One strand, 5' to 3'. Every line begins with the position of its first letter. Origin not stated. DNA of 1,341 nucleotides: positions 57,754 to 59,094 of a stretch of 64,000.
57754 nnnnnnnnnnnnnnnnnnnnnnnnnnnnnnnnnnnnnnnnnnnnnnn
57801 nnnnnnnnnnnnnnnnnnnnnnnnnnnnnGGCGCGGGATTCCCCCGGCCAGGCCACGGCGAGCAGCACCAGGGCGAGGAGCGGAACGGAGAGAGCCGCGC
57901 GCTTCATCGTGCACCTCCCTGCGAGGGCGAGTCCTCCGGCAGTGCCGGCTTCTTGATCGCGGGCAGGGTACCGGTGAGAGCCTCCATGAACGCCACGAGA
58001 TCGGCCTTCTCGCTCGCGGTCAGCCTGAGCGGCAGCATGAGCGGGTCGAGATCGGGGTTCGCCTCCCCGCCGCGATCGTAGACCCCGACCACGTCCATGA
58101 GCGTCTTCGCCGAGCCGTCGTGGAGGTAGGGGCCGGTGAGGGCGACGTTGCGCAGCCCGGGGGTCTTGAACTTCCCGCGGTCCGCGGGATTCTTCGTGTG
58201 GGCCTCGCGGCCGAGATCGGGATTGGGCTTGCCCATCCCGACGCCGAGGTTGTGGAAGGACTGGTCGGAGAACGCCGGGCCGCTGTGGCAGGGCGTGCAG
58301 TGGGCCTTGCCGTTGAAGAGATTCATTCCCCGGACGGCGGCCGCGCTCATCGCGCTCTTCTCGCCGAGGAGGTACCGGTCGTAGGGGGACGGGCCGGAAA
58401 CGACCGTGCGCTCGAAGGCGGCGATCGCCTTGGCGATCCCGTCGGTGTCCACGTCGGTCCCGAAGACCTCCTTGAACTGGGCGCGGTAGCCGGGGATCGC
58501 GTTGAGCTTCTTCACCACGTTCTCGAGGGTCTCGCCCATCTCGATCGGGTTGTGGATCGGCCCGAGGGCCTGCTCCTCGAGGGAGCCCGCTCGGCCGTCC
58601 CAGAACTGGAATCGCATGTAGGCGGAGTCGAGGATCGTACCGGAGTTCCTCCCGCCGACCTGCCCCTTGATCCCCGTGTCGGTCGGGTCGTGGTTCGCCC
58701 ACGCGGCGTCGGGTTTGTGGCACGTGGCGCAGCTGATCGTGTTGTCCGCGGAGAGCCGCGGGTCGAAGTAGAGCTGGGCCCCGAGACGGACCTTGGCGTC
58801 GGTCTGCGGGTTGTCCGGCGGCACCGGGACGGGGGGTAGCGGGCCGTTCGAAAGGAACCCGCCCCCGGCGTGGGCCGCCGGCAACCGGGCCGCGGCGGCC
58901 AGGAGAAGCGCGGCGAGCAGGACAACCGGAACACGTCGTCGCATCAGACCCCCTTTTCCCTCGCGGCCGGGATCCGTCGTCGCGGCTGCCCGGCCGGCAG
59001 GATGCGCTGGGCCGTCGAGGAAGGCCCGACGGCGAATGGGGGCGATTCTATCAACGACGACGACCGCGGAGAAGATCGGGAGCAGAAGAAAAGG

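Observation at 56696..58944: Di-haem peroxidase translationally coupled to a Cyc2-like fused cytochrome-porin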

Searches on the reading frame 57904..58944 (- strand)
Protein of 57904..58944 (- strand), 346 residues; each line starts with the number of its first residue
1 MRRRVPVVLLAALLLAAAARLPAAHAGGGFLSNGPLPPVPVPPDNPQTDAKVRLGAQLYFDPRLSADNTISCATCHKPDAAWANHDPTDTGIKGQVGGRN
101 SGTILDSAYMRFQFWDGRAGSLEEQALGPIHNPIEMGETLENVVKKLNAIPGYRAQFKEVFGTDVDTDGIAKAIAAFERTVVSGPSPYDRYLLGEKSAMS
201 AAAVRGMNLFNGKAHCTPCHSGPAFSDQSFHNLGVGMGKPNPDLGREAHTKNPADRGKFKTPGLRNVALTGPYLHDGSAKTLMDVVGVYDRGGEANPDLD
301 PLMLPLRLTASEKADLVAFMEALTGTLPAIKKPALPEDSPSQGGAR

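Call 3: search_protein_families(library=pfam, proteins=[window:57904-58944:-], max_evalue=1)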
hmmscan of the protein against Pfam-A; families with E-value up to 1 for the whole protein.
window:57904-58944:- (346 aa): 8 families
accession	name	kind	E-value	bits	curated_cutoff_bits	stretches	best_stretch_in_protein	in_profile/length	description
PF03150.19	CCP_MauG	-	5.6e-60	202.7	25.6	2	50-196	2-148/149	Di-haem cytochrome c peroxidase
PF00034.26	Cytochrom_C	-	8.2e-05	24.3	21.3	1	204-323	2-89/90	Cytochrome c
PF06537.16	DHOR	-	0.00031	19.8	22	1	225-323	408-499/499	Di-haem oxidoreductase, putative peroxidase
PF09086.16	DUF1924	-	0.0026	18.5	22.5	1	49-82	5-39/96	Domain of unknown function (DUF1924)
PF21419.2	RoxA-like_Cyt-c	-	0.013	15.5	26.7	1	262-287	5-30/39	RoxA-like, cytochrome c-like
PF14522.11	Cytochrome_C7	-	0.027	14.7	24.8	0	69-82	41-54/67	Cytochrome c7 and related cytochrome c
PF22113.1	Mtrc-MtrF_II-IV_dom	-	0.099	12.6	30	0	68-82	155-170/176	Outer membrane cytochrome MtrC/MtrF-like, domains II/IV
PF09699.15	Paired_CXXCH_1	-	0.13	12.5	20.6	0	71-80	8-17/41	Doubled CXXCH motif (Paired_CXXCH_1)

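Call 4: search_protein_families(library=ncbifam, proteins=[window:57904-58944:-], max_evalue=1)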
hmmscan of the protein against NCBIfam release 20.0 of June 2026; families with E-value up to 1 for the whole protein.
window:57904-58944:- (346 aa): 7 families
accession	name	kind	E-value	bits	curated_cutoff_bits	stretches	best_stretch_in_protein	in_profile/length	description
TIGR03791.1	TTQ_mauG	equivalog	3.7e-75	252.9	443.85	1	48-336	2-291/291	tryptophan tryptophylquinone biosynthesis enzyme MauG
TIGR04039.1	MXAN_0977_Heme2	hypoth_equivalog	3.3e-71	240.1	362.85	1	41-326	1-324/336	MbnH family di-heme enzyme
TIGR03981.2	SAM_quin_mod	hypoth_equivalog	3e-40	138.3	340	2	162-287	224-356/411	His-Xaa-Ser system-associated MauG-like protein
NF052341.1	hydrazine_gamma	equivalog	1.6e-09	37.2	625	1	258-323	280-339/339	hydrazine synthase subunit gamma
NF052342.1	hydrazine_BC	exception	4.4e-06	25.1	1250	1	258-323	631-690/690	hydrazine synthase subunit beta-gamma fusion subunit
NF040606.1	CytoC_perox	subfamily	0.00018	20.8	150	1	51-285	297-452/524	di-heme-cytochrome C peroxidase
TIGR04484.1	thiosulf_SoxA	equivalog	0.038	13.3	110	1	38-79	94-133/212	sulfur oxidation c-type cytochrome SoxA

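Call 21: search_solved_structures(query=window:57904-58944:-, max_evalue=1e-10, show_alignments=0)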
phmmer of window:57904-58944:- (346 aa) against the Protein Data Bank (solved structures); distinct sequences matched with E-value up to 1e-10: 29.
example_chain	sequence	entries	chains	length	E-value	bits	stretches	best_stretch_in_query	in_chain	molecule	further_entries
3o5c_A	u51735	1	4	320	1e-64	222.4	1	40-338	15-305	Cytochrome c551 peroxidase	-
1iqc_A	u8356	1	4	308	1.6e-62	215.1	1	33-338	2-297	di-heme peroxidase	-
3hq9_A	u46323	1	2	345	8.9e-59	202.8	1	35-339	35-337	Cytochrome c551 peroxidase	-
4aal_A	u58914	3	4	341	9.1e-59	202.8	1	35-340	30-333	CYTOCHROME C551 PEROXIDASE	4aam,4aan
4aao_A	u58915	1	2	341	1e-58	202.6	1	35-340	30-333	CYTOCHROME C551 PEROXIDASE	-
3hq8_A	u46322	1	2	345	6.2e-58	200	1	35-339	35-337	Cytochrome c551 peroxidase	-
3hq6_A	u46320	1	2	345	1.1e-57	199.2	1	35-339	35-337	Cytochrome c551 peroxidase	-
3hq7_A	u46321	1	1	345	1.4e-57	198.9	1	35-339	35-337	Cytochrome c551 peroxidase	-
9qdt_A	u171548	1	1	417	7.7e-55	189.8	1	37-288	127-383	Probable cytochrome c peroxidase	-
1nml_A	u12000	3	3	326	1.4e-53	185.7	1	35-339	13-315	di-haem cytochrome c peroxidase | Cytochrome c peroxidase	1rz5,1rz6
6fu3_A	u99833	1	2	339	1.7e-53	185.4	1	35-332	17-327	Protein CcpR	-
6qkn_A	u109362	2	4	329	1.9e-53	185.2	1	35-330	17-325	Cytochrome-c peroxidase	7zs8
1eb7_A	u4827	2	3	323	4.7e-52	180.7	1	45-339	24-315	CYTOCHROME C551 PEROXIDASE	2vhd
2c1u_A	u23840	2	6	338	4.9e-52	180.6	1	42-337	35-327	DI-HAEM CYTOCHROME C PEROXIDASE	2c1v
6e1c_A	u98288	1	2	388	4.7e-47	164.2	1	4-326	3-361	Di-heme enzyme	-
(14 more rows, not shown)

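Call 23: search_solved_structures(query=window:57904-58944:-, max_evalue=1e-58, show_alignments=3)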
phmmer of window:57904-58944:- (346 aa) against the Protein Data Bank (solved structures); distinct sequences matched with E-value up to 1e-58: 4.
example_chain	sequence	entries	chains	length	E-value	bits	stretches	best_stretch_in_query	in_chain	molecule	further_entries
3o5c_A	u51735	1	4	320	1e-64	222.4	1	40-338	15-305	Cytochrome c551 peroxidase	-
1iqc_A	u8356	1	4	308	1.6e-62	215.1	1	33-338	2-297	di-heme peroxidase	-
3hq9_A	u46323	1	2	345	8.9e-59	202.8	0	35-339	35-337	Cytochrome c551 peroxidase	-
4aal_A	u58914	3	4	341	9.1e-59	202.8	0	35-340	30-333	CYTOCHROME C551 PEROXIDASE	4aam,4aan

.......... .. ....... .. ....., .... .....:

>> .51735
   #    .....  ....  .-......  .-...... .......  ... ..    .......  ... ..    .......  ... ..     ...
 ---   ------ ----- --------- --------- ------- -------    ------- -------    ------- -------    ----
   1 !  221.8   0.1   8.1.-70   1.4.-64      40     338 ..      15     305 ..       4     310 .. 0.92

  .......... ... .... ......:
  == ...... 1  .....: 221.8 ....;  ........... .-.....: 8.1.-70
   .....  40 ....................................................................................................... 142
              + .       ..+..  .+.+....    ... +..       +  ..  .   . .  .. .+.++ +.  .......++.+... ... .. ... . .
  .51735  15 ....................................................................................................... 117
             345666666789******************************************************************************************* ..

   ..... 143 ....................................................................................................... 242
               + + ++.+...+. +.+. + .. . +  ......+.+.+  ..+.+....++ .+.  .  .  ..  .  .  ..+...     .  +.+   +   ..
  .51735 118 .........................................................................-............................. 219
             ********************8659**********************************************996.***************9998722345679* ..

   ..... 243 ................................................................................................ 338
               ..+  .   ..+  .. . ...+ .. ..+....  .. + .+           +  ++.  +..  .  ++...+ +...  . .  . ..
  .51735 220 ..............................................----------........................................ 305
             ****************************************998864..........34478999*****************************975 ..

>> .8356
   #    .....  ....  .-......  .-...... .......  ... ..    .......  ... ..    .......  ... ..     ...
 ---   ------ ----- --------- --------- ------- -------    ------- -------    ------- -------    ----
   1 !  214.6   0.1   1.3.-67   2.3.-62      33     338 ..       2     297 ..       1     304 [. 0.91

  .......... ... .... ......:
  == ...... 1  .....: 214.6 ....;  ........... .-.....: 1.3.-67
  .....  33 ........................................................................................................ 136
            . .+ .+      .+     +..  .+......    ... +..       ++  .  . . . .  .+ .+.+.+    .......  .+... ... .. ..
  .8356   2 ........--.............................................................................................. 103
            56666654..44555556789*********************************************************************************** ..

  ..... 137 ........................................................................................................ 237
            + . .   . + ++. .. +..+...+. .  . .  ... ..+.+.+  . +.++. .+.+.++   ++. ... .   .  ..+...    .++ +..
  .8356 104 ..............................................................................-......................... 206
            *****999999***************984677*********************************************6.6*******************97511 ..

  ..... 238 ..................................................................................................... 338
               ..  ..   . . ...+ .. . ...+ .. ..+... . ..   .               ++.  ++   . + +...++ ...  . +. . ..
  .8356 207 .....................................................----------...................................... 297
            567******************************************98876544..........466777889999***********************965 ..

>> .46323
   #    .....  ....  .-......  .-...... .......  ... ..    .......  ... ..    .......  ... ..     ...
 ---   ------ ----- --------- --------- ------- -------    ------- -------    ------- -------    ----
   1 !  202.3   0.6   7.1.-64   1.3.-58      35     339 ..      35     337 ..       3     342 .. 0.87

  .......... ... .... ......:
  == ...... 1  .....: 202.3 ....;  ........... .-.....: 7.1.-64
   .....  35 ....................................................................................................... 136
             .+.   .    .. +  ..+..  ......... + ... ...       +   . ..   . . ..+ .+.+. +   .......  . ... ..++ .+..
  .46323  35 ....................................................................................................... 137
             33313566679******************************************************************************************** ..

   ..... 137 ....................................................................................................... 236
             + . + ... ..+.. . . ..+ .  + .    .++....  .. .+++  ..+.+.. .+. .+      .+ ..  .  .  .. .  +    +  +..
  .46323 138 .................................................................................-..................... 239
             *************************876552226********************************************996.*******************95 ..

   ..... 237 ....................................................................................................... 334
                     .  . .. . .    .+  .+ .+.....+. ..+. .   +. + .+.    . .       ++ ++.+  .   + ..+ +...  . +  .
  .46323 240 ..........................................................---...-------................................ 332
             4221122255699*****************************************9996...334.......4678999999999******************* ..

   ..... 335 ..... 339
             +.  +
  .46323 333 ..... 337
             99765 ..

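Call 47: find_homologous_proteins(query=window:57904-58944:-, max_evalue=1e-10)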
Query window:57904-58944:- (346 aa): 7901 proteins with E <= 1e-10 among 8000 candidates; the best 120 are listed.
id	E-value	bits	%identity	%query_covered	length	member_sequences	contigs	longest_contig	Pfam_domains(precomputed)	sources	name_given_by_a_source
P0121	1.1e-232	790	100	100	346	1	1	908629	PF03150.20,PF00034.27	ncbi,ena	-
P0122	1.5e-219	746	95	100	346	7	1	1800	PF03150.20,PF00034.27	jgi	-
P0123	4.1e-217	738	93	100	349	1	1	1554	PF03150.20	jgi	-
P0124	4.5e-194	663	85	97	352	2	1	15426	PF03150.20,PF00034.27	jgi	jgi:cytochrome c peroxidase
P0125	6.3e-194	662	85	93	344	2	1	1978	PF03150.20,PF00034.27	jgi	jgi:cytochrome c peroxidase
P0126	3.5e-192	656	83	100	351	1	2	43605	PF06537.17,PF03150.20,PF00034.27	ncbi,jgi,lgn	jgi:cytochrome c peroxidase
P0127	4.2e-191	653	86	92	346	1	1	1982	PF03150.20,PF00034.27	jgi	jgi:cytochrome c peroxidase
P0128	4.3e-186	636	81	99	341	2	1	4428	PF03150.20,PF00034.27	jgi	jgi:cytochrome c peroxidase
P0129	8.9e-184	629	82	94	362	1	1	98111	PF03150.20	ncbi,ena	-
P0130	1.2e-183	628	80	100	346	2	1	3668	PF03150.20,PF00034.27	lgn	-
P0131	1.3e-182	625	80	98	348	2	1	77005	PF06537.17,PF03150.20,PF00034.27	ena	-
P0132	2.4e-182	624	81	93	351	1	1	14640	PF03150.20,PF00034.27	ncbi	-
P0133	5.9e-182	623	79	100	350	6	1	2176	PF03150.20,PF00034.27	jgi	-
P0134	8.8e-182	622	79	100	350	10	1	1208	PF03150.20,PF00034.27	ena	-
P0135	3.6e-180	617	77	100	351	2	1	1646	PF03150.20,PF00034.27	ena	-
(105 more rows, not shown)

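Call 48: find_related_loci(query=window:57904-58944:-, collection=metagenome_contigs, flank=3000)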
Query window:57904-58944:- (346 aa) in metagenome_contigs; peptide patterns used: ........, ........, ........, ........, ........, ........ (x = any residue, [..] = any of these).
600 stretches matched a pattern (row limit reached: there are more); 484 encode a relative of the query (tblastn E <= 1e-3); the best 80 are kept; 80 distinct loci.
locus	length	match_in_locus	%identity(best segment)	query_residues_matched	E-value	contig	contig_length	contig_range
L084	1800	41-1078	95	1-346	0e+0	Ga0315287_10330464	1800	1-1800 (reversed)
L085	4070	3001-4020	81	1-346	0e+0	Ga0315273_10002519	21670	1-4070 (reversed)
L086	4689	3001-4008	82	1-336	0e+0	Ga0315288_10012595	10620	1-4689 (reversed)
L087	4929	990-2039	79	1-346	0e+0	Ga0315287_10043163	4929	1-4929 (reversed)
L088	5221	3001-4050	79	1-346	4e-179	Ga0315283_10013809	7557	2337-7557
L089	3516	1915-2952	75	1-346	0e+0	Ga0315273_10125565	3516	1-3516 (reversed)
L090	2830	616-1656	76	2-346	0e+0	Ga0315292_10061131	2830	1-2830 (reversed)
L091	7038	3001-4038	76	1-346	9e-175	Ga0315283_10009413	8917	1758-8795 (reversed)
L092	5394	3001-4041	75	1-344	4e-175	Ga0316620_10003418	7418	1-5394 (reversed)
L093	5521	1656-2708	73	1-346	9e-177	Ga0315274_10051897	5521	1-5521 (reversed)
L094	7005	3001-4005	74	1-337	8e-171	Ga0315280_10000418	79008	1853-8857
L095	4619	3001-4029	77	1-344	6e-171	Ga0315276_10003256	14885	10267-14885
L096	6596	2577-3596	73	4-343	2e-169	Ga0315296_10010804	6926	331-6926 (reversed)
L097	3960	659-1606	78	22-337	1e-174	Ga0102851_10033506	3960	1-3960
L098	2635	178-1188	75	3-337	3e-179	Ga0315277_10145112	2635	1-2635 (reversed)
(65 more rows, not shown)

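Call 72: predict_structure(alignment_id=A2)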
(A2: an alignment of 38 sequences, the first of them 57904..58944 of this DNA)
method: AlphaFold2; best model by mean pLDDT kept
length: 346 residues; sequences in the alignment: 38
mean_pLDDT: 68.5   pTM: 0.67
mean pLDDT of the five models: 68.5, 66.3, 62.9, 60.0, 50.0
residues with pLDDT >= 90: 31; 70-90: 154; 50-70: 88; < 50: 73
segments of 3 or more residues with pLDDT < 50: 20-29, 68-70, 89-94, 96-118, 131-136, 217-227, 261-265, 341-346
pLDDT, mean of each block of 10 residues (from residue 1): 74 75 44 59 83 86 60 65 58 47 43 46 59 50 81 90 87 80 74 86 88 54 45 72 74 72 55 71 82 71 75 89 75 76 39
secondary structure, 60 per line:
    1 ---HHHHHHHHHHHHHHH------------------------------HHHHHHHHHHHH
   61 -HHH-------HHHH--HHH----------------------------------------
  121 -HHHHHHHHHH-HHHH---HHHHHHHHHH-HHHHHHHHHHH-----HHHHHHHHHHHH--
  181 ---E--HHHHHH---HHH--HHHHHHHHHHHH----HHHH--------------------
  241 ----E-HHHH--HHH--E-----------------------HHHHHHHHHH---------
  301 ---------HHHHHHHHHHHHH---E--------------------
elements in order: H4-18 H49-60 H72-75 H122-131 H133-136 H140-149 H151-161 H167-178 H187-192 H201-212 H217-220 H247-250 H282-291 H310-322
